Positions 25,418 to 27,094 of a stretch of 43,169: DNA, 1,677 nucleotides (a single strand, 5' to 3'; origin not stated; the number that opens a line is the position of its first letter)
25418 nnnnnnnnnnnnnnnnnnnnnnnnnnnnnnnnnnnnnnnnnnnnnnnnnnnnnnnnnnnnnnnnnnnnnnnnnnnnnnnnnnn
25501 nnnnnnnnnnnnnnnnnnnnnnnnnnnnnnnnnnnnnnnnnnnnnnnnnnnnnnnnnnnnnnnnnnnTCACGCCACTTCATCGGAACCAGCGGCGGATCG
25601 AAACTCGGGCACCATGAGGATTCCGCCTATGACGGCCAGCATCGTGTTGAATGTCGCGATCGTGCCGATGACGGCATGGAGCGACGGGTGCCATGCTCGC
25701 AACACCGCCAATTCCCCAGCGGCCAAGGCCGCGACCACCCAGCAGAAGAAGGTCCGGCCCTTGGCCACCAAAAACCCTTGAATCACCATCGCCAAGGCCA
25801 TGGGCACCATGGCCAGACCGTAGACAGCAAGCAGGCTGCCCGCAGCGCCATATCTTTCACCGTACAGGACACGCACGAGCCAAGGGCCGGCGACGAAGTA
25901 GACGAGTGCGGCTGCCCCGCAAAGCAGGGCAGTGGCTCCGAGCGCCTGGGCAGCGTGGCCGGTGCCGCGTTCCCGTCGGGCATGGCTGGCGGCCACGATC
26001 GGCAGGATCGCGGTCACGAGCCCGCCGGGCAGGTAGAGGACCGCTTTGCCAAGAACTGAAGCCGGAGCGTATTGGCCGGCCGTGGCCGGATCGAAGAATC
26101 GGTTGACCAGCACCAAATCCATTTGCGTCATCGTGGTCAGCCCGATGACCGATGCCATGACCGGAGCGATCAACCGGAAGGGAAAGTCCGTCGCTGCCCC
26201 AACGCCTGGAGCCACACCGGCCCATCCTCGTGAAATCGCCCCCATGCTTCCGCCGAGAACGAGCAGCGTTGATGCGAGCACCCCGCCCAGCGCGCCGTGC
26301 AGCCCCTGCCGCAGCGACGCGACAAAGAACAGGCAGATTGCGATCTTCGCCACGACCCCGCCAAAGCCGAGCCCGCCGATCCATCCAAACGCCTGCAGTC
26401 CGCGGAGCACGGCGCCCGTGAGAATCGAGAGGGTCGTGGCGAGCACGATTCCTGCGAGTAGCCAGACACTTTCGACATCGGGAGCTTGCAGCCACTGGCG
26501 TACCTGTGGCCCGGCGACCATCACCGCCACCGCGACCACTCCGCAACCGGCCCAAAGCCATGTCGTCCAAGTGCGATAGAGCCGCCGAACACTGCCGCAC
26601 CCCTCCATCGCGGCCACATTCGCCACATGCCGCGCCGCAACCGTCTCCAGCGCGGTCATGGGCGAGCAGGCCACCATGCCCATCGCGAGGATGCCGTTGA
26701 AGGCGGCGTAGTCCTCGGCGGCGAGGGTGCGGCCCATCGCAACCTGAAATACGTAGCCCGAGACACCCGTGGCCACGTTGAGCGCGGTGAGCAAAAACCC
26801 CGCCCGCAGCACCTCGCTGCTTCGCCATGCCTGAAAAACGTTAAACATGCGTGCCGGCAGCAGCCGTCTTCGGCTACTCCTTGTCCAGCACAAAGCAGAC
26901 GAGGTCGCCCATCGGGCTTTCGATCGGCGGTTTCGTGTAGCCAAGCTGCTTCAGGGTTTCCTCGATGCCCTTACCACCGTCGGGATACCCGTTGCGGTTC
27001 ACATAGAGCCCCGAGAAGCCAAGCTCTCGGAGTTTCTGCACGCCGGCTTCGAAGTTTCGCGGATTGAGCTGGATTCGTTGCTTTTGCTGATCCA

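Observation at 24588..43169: Co-localised bacterial homologs of the eukaryotic O-mannosylation toolkit (Dpm1-like GT2, TMTC-like GT-C/TPR, GT15)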

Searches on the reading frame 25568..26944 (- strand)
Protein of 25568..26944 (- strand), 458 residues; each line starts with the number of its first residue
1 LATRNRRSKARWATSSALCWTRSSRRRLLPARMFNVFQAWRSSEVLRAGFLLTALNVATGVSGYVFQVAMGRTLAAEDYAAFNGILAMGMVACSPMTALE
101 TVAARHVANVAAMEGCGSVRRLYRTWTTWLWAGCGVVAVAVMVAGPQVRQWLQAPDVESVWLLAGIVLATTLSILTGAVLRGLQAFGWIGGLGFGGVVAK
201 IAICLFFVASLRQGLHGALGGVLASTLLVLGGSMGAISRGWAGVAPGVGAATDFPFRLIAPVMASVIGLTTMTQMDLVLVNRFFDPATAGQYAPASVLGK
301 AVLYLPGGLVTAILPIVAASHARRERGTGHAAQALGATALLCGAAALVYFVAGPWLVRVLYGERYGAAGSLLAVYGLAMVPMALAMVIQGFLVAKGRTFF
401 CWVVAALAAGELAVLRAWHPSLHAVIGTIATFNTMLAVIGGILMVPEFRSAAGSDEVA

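Call 4: search_protein_families(library=pfam, proteins=[window:25568-26944:-], max_evalue=0.01)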
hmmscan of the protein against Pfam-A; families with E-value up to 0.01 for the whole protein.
window:25568-26944:- (458 aa): 0 families

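Call 11: search_protein_families(library=pfam, proteins=[window:25568-26944:-], max_evalue=10)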
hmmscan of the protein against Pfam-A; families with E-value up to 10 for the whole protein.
window:25568-26944:- (458 aa): 1 family
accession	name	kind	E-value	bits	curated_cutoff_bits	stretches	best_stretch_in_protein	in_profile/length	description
PF12409.13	P5-ATPase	-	0.11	13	22.7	1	384-423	3-42/125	P5-type ATPase cation transporter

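Call 12: search_protein_families(library=ncbifam, proteins=[window:25568-26944:-], max_evalue=0.1)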
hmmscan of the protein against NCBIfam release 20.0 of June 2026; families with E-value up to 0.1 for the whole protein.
window:25568-26944:- (458 aa): 1 family
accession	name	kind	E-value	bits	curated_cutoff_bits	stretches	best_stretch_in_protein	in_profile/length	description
TIGR02900.1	spore_V_B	equivalog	0.00089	18.1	372.3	1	46-182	2-137/488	stage V sporulation protein B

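Call 70: search_solved_structures(query=window:25568-26848:-, max_evalue=10)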
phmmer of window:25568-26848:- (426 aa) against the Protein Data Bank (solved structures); distinct sequences matched with E-value up to 10: 0.
